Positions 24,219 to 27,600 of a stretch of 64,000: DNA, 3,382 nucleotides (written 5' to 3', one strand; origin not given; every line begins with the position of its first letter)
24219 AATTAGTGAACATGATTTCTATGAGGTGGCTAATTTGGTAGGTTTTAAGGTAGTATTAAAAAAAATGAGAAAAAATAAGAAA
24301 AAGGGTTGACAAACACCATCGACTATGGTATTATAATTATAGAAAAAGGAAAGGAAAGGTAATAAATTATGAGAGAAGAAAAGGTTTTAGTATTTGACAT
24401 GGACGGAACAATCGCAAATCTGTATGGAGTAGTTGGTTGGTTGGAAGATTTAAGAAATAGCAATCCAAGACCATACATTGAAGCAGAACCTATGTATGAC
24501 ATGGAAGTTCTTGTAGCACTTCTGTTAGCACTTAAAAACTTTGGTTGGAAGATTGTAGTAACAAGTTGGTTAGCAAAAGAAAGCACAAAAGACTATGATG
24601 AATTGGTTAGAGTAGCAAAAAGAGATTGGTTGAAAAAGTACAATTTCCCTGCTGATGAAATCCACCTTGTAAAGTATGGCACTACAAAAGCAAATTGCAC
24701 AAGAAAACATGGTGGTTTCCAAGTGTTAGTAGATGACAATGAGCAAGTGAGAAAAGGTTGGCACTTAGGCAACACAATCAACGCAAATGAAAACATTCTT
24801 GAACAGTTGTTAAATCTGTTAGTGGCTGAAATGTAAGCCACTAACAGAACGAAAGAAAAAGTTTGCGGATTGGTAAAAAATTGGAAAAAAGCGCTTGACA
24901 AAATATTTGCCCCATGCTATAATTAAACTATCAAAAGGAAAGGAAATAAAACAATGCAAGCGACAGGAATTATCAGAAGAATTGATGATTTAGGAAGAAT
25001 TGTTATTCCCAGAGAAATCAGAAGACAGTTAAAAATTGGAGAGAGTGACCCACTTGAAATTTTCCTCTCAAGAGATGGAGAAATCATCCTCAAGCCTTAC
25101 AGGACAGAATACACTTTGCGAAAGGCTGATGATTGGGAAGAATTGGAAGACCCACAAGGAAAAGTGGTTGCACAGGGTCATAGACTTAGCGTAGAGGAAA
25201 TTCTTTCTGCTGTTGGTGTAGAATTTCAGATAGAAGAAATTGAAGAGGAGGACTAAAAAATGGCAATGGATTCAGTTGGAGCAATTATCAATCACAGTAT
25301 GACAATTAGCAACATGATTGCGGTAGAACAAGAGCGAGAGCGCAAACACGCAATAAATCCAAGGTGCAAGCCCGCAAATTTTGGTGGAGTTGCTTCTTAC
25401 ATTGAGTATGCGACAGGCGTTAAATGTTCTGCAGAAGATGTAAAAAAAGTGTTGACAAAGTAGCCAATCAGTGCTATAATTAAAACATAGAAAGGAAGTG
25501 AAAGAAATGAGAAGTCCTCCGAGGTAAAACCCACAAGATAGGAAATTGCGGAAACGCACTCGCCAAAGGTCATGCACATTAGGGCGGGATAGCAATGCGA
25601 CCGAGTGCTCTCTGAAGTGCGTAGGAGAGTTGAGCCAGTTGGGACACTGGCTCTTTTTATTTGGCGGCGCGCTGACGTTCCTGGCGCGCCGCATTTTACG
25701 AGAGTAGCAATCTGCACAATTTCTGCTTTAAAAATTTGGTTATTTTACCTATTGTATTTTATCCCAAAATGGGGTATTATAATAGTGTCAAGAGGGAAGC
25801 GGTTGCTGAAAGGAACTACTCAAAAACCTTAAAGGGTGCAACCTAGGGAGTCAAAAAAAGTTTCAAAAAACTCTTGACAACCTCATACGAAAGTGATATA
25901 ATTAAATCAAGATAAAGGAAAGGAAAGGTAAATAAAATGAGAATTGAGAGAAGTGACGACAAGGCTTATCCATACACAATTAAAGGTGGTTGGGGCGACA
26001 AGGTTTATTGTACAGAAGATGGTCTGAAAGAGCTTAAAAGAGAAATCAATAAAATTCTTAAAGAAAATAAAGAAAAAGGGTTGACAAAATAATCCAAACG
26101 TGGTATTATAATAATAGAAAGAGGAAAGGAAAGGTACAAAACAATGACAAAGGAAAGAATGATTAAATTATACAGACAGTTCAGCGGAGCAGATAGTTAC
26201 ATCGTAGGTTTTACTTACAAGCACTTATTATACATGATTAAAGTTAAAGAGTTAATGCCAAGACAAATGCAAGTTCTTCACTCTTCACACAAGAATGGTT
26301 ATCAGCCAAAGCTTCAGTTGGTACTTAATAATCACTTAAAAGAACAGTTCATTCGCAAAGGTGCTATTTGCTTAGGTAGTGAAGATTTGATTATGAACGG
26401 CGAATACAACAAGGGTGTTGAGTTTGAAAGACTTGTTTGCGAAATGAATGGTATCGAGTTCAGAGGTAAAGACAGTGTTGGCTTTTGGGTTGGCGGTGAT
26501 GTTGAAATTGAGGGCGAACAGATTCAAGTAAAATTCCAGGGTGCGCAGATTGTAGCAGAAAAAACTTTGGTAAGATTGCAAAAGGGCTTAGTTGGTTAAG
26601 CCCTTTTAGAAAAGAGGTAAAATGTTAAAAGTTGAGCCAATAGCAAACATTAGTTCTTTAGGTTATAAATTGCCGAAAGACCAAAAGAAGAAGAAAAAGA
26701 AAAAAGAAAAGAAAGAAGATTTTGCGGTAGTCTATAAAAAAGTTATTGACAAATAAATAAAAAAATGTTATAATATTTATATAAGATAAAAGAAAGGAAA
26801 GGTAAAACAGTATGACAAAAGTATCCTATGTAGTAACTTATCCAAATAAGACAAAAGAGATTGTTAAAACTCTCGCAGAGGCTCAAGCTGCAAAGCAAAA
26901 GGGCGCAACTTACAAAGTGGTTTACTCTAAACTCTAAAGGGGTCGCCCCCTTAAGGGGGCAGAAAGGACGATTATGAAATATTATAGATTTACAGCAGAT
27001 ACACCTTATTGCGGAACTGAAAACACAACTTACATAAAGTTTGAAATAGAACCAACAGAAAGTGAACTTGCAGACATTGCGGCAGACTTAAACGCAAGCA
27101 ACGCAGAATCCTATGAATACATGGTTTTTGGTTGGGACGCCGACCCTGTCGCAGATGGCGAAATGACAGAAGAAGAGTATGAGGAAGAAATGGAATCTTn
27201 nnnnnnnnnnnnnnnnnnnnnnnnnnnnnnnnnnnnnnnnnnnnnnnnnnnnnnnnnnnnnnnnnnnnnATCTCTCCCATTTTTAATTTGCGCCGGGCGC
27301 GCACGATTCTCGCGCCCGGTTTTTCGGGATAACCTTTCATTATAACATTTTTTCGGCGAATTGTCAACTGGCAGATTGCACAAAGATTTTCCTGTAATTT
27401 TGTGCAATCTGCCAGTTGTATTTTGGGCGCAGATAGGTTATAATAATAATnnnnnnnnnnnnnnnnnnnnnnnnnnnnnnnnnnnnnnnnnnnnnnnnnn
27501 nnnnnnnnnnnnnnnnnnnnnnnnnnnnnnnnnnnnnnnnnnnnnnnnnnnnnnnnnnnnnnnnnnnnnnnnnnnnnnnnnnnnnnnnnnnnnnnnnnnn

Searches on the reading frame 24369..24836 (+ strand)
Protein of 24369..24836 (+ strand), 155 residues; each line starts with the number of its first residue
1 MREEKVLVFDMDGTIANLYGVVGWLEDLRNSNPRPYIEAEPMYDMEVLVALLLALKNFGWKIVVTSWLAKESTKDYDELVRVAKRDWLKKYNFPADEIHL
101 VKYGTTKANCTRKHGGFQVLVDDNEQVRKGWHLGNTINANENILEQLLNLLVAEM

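Call 67: search_protein_families(library=pfam, max_evalue=0.001, proteins=[window:24369-24836:+])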
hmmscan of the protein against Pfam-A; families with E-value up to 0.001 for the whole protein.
window:24369-24836:+ (155 aa): 0 families

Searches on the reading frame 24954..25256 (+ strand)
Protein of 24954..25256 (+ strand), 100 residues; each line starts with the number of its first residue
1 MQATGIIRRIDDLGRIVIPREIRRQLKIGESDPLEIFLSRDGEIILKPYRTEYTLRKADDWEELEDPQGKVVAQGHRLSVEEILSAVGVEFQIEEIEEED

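Call 23: search_protein_families(library=pfam, max_evalue=0.01, proteins=[window:24954-25256:+])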
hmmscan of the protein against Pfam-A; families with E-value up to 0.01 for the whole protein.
window:24954-25256:+ (100 aa): 1 family
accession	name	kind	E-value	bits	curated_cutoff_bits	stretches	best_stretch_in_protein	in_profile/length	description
PF04014.23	MazE_antitoxin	-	4.5e-13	49.4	24.7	1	7-52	1-46/48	Antidote-toxin recognition MazE, bacterial antitoxin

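Call 24: search_protein_families(library=phrogs, max_evalue=0.001, proteins=[window:24954-25256:+])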
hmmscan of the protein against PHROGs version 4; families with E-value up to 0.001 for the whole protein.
window:24954-25256:+ (100 aa): 2 families
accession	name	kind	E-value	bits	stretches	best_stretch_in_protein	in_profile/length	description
phrog_4681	-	moron, auxiliary metabolic gene and host takeover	4e-18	66.1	1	1-65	1-64/87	antitoxin from a toxin-antitoxin system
phrog_36746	-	moron, auxiliary metabolic gene and host takeover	5.3e-09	37.6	1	1-64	1-61/93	antitoxin from a toxin-antitoxin system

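Call 50: search_protein_families(library=ncbifam, max_evalue=0.1, proteins=[window:24954-25256:+])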
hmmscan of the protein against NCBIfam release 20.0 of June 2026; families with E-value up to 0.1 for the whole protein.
window:24954-25256:+ (100 aa): 8 families
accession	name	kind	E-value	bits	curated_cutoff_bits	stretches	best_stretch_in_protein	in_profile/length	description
TIGR02851.1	spore_V_T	equivalog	8.4e-22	77.9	235.9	1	2-50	1-49/180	stage V sporulation protein T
TIGR01439.1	lp_hng_hel_AbrB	domain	2.2e-12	46.5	28.3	1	8-50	2-44/44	transcriptional regulator, AbrB family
NF040962.1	near_HgcAB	equivalog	0.00062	19.6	70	1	9-44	9-45/70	HgcAB-associated protein HgcC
TIGR02609.1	doc_partner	hypoth_equivalog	0.018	15.4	55.9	1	16-51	12-46/74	putative addiction module antidote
NF007429.0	PRK09974.1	equivalog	0.029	14.3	125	1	12-51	19-58/114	type II toxin-antitoxin system PrlF family antitoxin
NF001476.0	PRK00326.2-2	equivalog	0.031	13.9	162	1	9-50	95-134/163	division/cell wall cluster transcriptional repressor MraZ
NF006352.0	PRK08577.1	equivalog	0.051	13.6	140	1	8-48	7-48/136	hypothetical protein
NF050106.1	TA_MazE_antitoxin_Deino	equivalog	0.053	13.7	65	0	14-40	1-27/65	type II toxin-antitoxin system MazE family antitoxin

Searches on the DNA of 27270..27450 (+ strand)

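Call 18: search_dna_similar(query=window:27270-27450:+, collection=phages, mode=distant, max_evalue=0.01, max_rows=30)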
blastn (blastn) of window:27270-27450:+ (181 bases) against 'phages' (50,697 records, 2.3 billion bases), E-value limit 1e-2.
No match.
